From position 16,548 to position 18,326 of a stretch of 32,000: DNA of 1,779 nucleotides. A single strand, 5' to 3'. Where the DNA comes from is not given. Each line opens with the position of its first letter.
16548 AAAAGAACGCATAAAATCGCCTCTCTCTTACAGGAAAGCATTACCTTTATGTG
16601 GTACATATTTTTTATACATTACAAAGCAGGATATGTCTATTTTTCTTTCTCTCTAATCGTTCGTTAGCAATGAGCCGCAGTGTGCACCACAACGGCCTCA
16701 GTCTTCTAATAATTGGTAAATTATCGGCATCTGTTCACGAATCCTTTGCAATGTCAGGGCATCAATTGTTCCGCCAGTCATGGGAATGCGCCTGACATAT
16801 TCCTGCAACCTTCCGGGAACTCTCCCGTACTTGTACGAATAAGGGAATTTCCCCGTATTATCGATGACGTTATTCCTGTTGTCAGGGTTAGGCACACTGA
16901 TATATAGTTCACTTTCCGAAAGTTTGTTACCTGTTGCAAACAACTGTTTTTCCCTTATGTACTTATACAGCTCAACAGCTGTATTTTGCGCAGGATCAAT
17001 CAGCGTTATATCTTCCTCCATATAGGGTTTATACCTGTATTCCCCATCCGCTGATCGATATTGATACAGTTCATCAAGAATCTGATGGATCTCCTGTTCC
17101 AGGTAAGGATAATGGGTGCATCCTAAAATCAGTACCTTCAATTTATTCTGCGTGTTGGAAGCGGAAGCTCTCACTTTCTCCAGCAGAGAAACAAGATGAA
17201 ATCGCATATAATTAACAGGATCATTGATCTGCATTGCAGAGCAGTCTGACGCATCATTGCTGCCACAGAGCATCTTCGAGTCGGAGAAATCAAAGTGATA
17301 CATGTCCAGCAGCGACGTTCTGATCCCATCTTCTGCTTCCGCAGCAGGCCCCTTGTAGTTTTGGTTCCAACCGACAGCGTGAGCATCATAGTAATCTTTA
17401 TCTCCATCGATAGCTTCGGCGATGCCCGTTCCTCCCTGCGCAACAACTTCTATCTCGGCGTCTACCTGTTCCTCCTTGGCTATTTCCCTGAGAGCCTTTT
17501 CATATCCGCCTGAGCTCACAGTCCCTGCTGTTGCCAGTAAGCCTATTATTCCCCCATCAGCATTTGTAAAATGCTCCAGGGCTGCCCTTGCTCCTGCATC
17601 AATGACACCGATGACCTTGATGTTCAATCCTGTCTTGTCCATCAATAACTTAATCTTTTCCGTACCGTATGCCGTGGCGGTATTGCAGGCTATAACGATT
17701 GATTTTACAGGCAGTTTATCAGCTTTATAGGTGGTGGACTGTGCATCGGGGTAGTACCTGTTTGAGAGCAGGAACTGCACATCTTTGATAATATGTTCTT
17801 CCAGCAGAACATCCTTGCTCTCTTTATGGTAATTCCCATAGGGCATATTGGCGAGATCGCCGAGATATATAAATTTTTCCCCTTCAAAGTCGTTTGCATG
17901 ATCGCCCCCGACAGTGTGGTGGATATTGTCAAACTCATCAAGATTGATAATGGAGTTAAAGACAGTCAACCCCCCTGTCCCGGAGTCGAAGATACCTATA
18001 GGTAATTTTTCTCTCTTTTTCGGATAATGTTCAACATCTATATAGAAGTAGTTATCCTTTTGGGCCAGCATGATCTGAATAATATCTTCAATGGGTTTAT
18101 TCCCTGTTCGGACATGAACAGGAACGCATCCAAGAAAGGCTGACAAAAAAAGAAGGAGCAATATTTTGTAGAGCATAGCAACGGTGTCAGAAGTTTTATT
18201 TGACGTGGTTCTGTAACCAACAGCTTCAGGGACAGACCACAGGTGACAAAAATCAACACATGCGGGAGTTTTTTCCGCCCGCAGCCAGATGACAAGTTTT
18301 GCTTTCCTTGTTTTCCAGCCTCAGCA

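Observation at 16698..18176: Exported, nearly double-length MurI-type two-cysteine racemase homologue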

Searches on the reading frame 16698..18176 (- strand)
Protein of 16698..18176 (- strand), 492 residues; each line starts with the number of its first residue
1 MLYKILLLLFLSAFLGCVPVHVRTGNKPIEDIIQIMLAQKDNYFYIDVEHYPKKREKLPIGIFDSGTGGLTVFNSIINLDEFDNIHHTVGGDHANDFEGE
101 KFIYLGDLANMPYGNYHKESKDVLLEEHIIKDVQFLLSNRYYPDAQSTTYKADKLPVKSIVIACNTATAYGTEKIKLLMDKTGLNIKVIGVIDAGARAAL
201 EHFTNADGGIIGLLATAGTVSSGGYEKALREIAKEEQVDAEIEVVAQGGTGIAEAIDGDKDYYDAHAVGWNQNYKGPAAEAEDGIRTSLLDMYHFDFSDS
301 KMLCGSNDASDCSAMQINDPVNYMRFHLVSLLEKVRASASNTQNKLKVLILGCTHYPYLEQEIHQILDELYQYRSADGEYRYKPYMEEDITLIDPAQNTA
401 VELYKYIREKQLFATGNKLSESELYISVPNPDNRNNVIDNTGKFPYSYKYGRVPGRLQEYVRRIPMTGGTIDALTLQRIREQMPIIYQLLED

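Call 3: search_protein_families(library=pfam, proteins=[window:16698-18176:-], max_evalue=1)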
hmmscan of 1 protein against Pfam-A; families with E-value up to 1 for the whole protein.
window:16698-18176:- (492 aa): 1 family
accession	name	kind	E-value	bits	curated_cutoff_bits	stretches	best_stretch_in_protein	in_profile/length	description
PF01177.27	Asp_Glu_race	-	9.3e-11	42.3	31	1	154-243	65-142/211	Asp/Glu/Hydantoin racemase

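Call 4: search_protein_families(library=ncbifam, proteins=[window:16698-18176:-], max_evalue=1)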
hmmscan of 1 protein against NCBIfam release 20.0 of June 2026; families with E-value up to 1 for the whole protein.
window:16698-18176:- (492 aa): 7 families
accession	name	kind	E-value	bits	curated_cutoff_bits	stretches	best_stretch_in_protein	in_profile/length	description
NF002035.0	PRK00865.1-3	equivalog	3.9e-28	98.8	328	2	58-239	4-140/267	glutamate racemase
TIGR00067.1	glut_race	equivalog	4.6e-28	98.3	146.65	2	60-240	1-139/251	glutamate racemase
NF002034.1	PRK00865.1-1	equivalog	1.4e-12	47.4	408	2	62-238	3-134/260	glutamate racemase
NF052483.1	racemase_CuyB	equivalog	3.6e-07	30.4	190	1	155-232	70-139/225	cysteate racemase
TIGR00035.1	asp_race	subfamily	7.2e-05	22.5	93.1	1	143-231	63-141/236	amino acid racemase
NF005325.0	PRK06853.1-5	equivalog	0.085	12.6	230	0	109-176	79-145/192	indolepyruvate oxidoreductase subunit beta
NF052676.1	YPYG_dom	domain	0.17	12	30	0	354-383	15-43/79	YPYG domain-containing protein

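Call 5: search_solved_structures(query=window:16698-18176:-, max_evalue=1, show_alignments=2)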
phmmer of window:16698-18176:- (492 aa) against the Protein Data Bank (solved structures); distinct sequences matched with E-value up to 1: 27.
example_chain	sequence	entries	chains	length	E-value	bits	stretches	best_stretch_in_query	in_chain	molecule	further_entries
2jfu_A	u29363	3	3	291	7e-18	68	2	149-236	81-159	GLUTAMATE RACEMASE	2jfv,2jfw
2gzm_A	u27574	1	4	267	1.5e-17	66.8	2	155-238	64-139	Glutamate racemase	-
1b73_A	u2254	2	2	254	3.4e-17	65.7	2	59-231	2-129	GLUTAMATE RACEMASE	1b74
2dwu_A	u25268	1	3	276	3.8e-16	62.2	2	154-233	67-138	Glutamate racemase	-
1zuw_A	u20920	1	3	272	3.5e-15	59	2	147-234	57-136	glutamate racemase 1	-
2vvt_A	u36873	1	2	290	4.7e-14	55.3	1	99-234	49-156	GLUTAMATE RACEMASE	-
2jfo_A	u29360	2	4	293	5e-14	55.2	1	99-234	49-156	GLUTAMATE RACEMASE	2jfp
2oho_A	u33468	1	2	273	6.2e-14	54.9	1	58-238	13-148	Glutamate Racemase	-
3hfr_A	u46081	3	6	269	6.5e-14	54.9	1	147-240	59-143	Glutamate racemase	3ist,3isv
2ohg_A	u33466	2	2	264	1.1e-13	54.1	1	59-238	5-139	Glutamate racemase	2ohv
5w16_A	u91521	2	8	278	1.2e-12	50.7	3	156-228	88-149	Glutamate racemase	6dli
2jfq_A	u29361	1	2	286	2.2e-11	46.5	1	153-235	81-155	GLUTAMATE RACEMASE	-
3out_A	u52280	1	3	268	1.9e-10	43.5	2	322-368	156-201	Glutamate racemase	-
3uhf_A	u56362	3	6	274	1.9e-09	40.2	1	56-229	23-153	Glutamate racemase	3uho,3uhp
2jfn_A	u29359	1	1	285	3.5e-09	39.3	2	152-239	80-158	GLUTAMATE RACEMASE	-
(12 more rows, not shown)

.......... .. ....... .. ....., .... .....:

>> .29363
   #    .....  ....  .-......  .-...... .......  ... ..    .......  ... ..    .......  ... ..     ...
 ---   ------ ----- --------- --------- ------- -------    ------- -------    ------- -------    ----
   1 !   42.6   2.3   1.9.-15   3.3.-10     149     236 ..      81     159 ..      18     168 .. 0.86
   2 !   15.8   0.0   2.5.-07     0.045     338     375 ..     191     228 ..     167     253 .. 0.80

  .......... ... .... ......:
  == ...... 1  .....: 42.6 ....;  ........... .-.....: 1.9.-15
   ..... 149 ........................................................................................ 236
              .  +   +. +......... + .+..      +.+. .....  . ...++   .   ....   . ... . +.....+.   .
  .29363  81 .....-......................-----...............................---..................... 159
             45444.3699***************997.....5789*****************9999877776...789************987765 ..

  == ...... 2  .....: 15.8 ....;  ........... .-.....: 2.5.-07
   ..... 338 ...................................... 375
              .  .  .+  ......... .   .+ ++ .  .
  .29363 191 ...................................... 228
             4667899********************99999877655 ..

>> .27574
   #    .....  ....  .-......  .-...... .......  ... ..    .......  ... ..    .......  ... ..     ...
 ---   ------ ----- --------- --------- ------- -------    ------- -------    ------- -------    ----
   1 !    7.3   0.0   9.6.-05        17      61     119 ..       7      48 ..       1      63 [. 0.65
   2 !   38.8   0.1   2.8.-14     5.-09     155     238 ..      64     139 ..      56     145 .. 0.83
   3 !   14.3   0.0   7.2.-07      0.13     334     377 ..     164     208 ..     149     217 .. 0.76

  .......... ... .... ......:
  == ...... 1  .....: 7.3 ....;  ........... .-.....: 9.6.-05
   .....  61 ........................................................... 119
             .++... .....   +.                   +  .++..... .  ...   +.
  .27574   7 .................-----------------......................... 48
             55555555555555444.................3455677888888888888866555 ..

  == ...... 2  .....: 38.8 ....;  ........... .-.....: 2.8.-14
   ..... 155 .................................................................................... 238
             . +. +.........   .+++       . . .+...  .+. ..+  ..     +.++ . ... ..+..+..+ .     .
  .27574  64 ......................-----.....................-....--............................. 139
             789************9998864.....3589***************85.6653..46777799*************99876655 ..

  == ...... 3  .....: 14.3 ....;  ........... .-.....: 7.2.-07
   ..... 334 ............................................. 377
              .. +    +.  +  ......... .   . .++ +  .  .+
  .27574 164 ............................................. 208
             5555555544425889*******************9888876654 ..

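Call 7: find_homologous_proteins(query=window:16698-18176:-, max_evalue=0.001)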
Query window:16698-18176:- (492 aa): 5703 proteins with E <= 0.001 among 8000 candidates; the best 120 are listed.
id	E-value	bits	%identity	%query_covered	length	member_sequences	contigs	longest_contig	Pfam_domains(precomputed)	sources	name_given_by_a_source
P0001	0.0e+0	1040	100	93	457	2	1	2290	PF01177.28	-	-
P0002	1.1e-285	966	86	100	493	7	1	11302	PF01177.28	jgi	-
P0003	2.1e-266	902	87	93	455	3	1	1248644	PF01177.28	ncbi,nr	ncbi:MAG: aspartate/glutamate racemase family protein [Candidatus Electrothrix sp. Rat3]|nr:aspartat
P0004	1.1e-256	870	79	100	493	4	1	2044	PF01177.28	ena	-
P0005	1.3e-192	659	62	99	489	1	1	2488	PF01177.28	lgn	-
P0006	2.0e-160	553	51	99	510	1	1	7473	PF01177.28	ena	-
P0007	1.2e-156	541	52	98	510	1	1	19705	-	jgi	jgi:glutamate racemase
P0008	4.9e-156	538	51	100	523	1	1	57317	PF01177.28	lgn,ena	-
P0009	5.1e-156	538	51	100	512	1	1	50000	PF01177.28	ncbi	ncbi:MAG: Asp/Glu/hydantoin racemase [Bacteroidota bacterium]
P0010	1.1e-155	537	51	99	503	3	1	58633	PF01177.28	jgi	jgi:glutamate racemase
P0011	1.1e-155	537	52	94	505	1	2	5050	PF01177.28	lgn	-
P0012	6.7e-155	535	52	99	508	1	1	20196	-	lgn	-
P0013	8.0e-155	534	51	99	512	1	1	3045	PF01177.28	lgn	-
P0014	9.8e-155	534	53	94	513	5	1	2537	PF01177.28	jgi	jgi:glutamate racemase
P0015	1.1e-154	534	51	99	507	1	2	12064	PF01177.28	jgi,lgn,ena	-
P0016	1.2e-154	534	51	99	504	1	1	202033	PF01177.28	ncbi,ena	-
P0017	1.4e-154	534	52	99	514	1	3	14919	PF01177.28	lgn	-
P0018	2.0e-154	533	51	99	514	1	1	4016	PF01177.28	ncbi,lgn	ncbi:MAG: Asp/Glu/hydantoin racemase [Bacteroidota bacterium]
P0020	8.1e-154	531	52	100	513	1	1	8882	PF01177.28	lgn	-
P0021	1.6e-153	530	51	97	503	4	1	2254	PF01177.28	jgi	jgi:glutamate racemase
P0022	1.9e-153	530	53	96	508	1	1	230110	PF01177.28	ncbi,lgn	-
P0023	2.1e-153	530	50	99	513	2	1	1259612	PF01177.28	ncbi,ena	-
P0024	2.2e-153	530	50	100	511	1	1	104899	PF01177.28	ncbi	-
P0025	2.3e-153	530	51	97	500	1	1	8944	PF01177.28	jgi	-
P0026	2.5e-153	530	50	99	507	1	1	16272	PF01177.28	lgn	-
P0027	2.9e-153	529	52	100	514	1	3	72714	PF01177.28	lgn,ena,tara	tara:strand:+ start:12096 stop:13640 length:1545 start_codon:yes stop_codon:yes gene_type:complete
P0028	3.0e-153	529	53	94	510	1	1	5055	PF01177.28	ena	-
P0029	3.3e-153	529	51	99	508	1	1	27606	PF01177.28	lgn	-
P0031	3.6e-153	529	51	98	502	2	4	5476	PF01177.28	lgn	-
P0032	3.7e-153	529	50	99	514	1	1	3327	PF01177.28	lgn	-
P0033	5.8e-153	528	51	99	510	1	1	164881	PF01177.28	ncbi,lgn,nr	nr:hypothetical protein [Allomuricauda sp.]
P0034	5.9e-153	528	51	98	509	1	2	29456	PF01177.28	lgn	-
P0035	6.3e-153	528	51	100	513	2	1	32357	PF01177.28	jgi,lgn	-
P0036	8.0e-153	528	52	93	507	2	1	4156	PF01177.28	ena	-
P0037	8.6e-153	528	52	94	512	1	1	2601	PF01177.28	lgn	-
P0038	1.1e-152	527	50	97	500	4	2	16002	PF01177.28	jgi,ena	-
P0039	2.0e-152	527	53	94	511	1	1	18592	PF01177.28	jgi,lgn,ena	-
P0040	2.0e-152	527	50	99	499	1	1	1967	PF01177.28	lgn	-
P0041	3.0e-152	526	52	94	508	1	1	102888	PF01177.28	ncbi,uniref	ncbi:hypothetical protein [Algibacter sp. 2305UL17-15]|uniref:glutamate racemase n=1 Tax=Algibacter 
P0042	3.8e-152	526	49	100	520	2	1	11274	PF01177.28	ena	-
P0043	3.8e-152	526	50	99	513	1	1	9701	PF01177.28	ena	-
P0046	5.4e-152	525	49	100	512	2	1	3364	PF01177.28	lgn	-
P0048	7.6e-152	525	50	100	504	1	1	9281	PF01177.28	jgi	jgi:glutamate racemase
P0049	9.1e-152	524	50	99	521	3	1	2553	PF01177.28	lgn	-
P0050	1.1e-151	524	52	94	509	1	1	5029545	PF01177.28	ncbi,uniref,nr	ncbi:glutamate racemase [Flavivirga spongiicola]|uniref:Glutamate racemase n=1 Tax=Flavivirga spongi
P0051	1.2e-151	524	52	96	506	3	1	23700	PF01177.28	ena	-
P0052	1.3e-151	524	52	94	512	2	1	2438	PF01177.28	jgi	-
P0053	1.4e-151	524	52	94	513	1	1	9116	PF01177.28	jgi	-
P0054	1.5e-151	524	52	94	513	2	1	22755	PF01177.28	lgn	-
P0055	1.7e-151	524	50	99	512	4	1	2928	PF01177.28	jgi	jgi:glutamate racemase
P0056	1.8e-151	523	50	99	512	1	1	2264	PF01177.28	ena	-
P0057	1.9e-151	523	52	94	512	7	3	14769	PF01177.28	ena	-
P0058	2.0e-151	523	52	95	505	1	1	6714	PF01177.28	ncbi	-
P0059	2.6e-151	523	49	99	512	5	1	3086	PF01177.28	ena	-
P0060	2.8e-151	523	50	100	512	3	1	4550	PF01177.28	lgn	-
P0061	3.1e-151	523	50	100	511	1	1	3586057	PF01177.28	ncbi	ncbi:glutamate racemase [Psychroserpens sp. MEBiC05023]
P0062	3.1e-151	523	52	94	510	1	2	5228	PF01177.28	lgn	-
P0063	3.2e-151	523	50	97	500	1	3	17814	PF01177.28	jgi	-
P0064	4.3e-151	522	50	99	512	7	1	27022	PF01177.28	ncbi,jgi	-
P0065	4.6e-151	522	53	94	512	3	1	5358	PF01177.28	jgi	jgi:glutamate racemase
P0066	5.8e-151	522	51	98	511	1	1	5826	PF01177.28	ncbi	-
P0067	5.9e-151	522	49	100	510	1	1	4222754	PF01177.28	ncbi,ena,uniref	ncbi:glutamate racemase [Flagellimonas sp.]|uniref:glutamate racemase n=1 Tax=Flagellimonas sp. TaxI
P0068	6.1e-151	522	50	100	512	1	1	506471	PF01177.28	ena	-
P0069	8.1e-151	521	51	99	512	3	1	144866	PF01177.28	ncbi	-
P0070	8.9e-151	521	50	99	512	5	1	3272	PF01177.28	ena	-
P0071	8.9e-151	521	49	99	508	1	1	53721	PF01177.28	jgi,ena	-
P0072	1.0e-150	521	62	79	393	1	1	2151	PF01177.28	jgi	-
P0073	1.0e-150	521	51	99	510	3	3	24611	PF01177.28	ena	-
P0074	1.2e-150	521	51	99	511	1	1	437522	PF01177.28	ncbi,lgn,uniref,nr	ncbi:glutamate racemase [Gelidibacter mesophilus]|uniref:glutamate racemase n=1 Tax=Gelidibacter mes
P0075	1.2e-150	521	49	100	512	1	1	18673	PF01177.28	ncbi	-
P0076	1.2e-150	521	50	99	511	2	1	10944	PF01177.28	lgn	-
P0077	1.4e-150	520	50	99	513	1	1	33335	PF01177.28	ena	-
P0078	1.4e-150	520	50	97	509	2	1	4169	PF01177.28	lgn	-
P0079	1.5e-150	520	51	95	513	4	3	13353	PF01177.28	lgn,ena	-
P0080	1.8e-150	520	49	100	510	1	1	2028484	PF01177.28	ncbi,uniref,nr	ncbi:glutamate racemase [Flagellimonas algicola]|uniref:Asp/Glu/hydantoin racemase n=1 Tax=Flagellim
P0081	1.8e-150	520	51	94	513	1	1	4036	PF01177.28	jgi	-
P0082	2.0e-150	520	49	99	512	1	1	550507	PF01177.28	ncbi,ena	-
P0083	2.0e-150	520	50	100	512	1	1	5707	PF01177.28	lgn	-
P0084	3.2e-150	519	50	98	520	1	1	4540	PF01177.28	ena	-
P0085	3.3e-150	519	52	94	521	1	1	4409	PF01177.28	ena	-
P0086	3.4e-150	519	52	94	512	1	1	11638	PF01177.28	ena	-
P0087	3.5e-150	519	51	99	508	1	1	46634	PF01177.28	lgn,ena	-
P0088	4.0e-150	519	52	95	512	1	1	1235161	PF01177.28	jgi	jgi:glutamate racemase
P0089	4.1e-150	519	52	94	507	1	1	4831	PF01177.28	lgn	-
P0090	4.5e-150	519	50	99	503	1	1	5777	PF01177.28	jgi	jgi:glutamate racemase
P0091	5.1e-150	519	51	97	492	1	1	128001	PF01177.28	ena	-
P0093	5.6e-150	518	51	97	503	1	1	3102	PF01177.28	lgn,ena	-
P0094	6.6e-150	518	49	100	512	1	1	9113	PF01177.28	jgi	-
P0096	7.4e-150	518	52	94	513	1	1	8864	PF01177.28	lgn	-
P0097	7.4e-150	518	52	94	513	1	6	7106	PF01177.28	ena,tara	tara:strand:+ start:773 stop:2314 length:1542 start_codon:yes stop_codon:yes gene_type:complete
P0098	7.9e-150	518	51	99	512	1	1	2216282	PF01177.28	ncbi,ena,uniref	ncbi:glutamate racemase [Flagellimonas sp.]|uniref:glutamate racemase n=1 Tax=Flagellimonas sp. TaxI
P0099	9.1e-150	518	49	99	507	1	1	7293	PF01177.28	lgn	-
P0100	9.3e-150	518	49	100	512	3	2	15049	PF01177.28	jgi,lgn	jgi:glutamate racemase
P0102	9.8e-150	518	49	100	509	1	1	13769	PF01177.28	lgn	-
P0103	9.9e-150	518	50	99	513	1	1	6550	PF01177.28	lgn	-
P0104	1.0e-149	518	51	100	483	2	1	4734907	PF01177.28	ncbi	-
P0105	1.3e-149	517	50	94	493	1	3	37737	PF01177.28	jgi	-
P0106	1.3e-149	517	50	97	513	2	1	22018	PF01177.28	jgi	-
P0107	1.3e-149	517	50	99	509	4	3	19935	PF01177.28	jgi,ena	-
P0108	1.4e-149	517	52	94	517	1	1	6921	PF01177.28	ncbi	-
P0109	1.5e-149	517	51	94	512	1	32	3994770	PF01177.28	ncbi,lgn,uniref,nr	ncbi:Asp/Glu/hydantoin racemase [Pseudalgibacter alginicilyticus]|uniref:Asp/Glu/hydantoin racemase 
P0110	1.5e-149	517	52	94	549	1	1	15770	PF01177.28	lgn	-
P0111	1.7e-149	517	52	94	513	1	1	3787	PF01177.28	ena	-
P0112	1.9e-149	517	52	94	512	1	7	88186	PF01177.28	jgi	jgi:glutamate racemase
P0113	1.9e-149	517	52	94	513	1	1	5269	PF01177.28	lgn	-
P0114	2.3e-149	516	50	100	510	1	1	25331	PF01177.28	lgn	-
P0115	2.3e-149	516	49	100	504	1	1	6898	PF01177.28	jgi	jgi:glutamate racemase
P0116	2.6e-149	516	49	99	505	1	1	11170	PF01177.28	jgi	jgi:glutamate racemase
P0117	2.9e-149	516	52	94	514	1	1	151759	PF01177.28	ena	-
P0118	3.1e-149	516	52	94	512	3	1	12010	PF01177.28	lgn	-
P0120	3.8e-149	516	51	94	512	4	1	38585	PF01177.28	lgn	-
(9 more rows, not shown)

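Call 14: find_encoding_contigs(protein=P0003, flank=10000, max_places=2)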
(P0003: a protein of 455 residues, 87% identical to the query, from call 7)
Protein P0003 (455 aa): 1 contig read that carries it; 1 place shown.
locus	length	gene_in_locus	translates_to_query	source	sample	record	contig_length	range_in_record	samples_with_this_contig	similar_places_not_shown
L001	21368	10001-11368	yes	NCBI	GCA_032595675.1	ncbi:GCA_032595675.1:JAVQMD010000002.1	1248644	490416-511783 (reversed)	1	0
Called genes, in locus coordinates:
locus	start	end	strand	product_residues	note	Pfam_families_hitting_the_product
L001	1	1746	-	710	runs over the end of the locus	PF17804:TSP_NTD, PF00595:PDZ, PF17820:PDZ_6, PF03572:Peptidase_S41, PF11818:DUF3340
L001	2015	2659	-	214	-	PF01206:TusA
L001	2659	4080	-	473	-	PF02934:GatB_N, PF02637:GatB_Yqey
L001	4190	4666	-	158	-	PF05685:Uma2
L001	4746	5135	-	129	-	PF05168:HEPN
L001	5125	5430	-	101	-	PF01909:NTP_transf_2 (weak), PF18765:Polbeta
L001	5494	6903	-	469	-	PF23598:LRR_14 (faint), PF23211:LRR_LRWD1 (faint), PF24048:LRR_NXF1-5 (faint), PF13855:LRR_8 (faint), PF00560:LRR_1 (faint), PF13516:LRR_6 (faint), PF12799:LRR_4, PF07603:Lcl_C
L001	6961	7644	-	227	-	-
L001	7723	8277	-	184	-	-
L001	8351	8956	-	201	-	PF04381:RdgC (weak)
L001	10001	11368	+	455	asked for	PF01177:Asp_Glu_race (weak)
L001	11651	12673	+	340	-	PF16868:NMT1_3, PF09084:NMT1 (weak)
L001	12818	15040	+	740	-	PF00916:Sulfate_transp, PF01740:STAS, PF00027:cNMP_binding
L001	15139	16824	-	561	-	PF02463:SMC_N (faint), PF00005:ABC_tran, PF13401:AAA_22 (faint), PF13476:AAA_23 (faint), PF01926:MMR_HSR1 (faint), PF13238:AAA_18 (faint), PF12848:ABC_tran_Xtn, PF00005:ABC_tran, +1 more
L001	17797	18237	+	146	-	PF14300:DMP19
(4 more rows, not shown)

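Call 15: find_encoding_contigs(protein=P0109, flank=10000, max_places=2)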
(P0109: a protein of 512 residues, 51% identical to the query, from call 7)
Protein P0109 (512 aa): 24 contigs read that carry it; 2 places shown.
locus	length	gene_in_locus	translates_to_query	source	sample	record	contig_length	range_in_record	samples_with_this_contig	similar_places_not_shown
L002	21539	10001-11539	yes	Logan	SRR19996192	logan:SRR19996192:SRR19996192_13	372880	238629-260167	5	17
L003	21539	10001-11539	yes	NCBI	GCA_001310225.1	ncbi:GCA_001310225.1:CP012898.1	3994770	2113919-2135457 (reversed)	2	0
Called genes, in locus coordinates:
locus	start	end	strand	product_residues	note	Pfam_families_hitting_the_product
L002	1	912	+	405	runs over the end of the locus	PF00246:Peptidase_M14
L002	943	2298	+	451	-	PF00932:LTD, PF18962:Por_Secre_tail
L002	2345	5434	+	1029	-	PF13620:CarboxypepD_reg, PF13715:CarbopepD_reg_2, PF07715:Plug, PF00593:TonB_dep_Rec_b-barrel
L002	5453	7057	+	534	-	PF12771:SusD-like_2, PF12741:SusD-like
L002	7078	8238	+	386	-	-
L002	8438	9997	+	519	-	PF01979:Amidohydro_1, PF07969:Amidohydro_3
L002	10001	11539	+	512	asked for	PF01177:Asp_Glu_race (faint)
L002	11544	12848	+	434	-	PF00041:fn3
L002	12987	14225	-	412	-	PF04413:Glycos_transf_N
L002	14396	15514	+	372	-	PF00155:Aminotran_1_2, PF00266:Aminotran_5, PF01041:DegT_DnrJ_EryC1, PF01053:Cys_Met_Meta_PP (weak), PF01212:Beta_elim_lyase (weak)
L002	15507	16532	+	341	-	PF01073:3Beta_HSD, PF01370:Epimerase, PF02719:Polysacc_synt_2 (faint), PF04321:RmlD_sub_bind, PF16363:GDP_Man_Dehyd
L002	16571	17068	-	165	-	PF01252:Peptidase_A8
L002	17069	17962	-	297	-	PF00698:Acyl_transf_1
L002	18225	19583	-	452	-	PF03382:DUF285, PF18962:Por_Secre_tail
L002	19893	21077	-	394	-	PF12833:HTH_18, PF00165:HTH_AraC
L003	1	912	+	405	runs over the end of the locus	PF00246:Peptidase_M14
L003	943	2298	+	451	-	PF00932:LTD, PF18962:Por_Secre_tail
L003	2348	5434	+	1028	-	PF13620:CarboxypepD_reg, PF13715:CarbopepD_reg_2, PF07715:Plug, PF00593:TonB_dep_Rec_b-barrel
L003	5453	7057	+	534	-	PF12771:SusD-like_2, PF12741:SusD-like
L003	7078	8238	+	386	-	-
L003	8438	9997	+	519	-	PF01979:Amidohydro_1, PF07969:Amidohydro_3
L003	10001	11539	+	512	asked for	PF01177:Asp_Glu_race (faint)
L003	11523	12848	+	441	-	PF00041:fn3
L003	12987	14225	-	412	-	PF04413:Glycos_transf_N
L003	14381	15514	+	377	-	PF00155:Aminotran_1_2, PF00266:Aminotran_5, PF01041:DegT_DnrJ_EryC1, PF01053:Cys_Met_Meta_PP (weak), PF01212:Beta_elim_lyase (weak)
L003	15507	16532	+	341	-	PF01073:3Beta_HSD, PF01370:Epimerase, PF02719:Polysacc_synt_2 (faint), PF04321:RmlD_sub_bind, PF16363:GDP_Man_Dehyd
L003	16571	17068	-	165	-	PF01252:Peptidase_A8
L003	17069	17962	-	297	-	PF00698:Acyl_transf_1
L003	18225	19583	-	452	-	PF03382:DUF285, PF18962:Por_Secre_tail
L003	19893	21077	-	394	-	PF12833:HTH_18, PF00165:HTH_AraC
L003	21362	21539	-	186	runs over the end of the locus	PF12464:Mac, PF25084:LbH_EIF2B (faint), PF25087:GMPPB_C (faint), PF00132:Hexapep, PF14602:Hexapep_2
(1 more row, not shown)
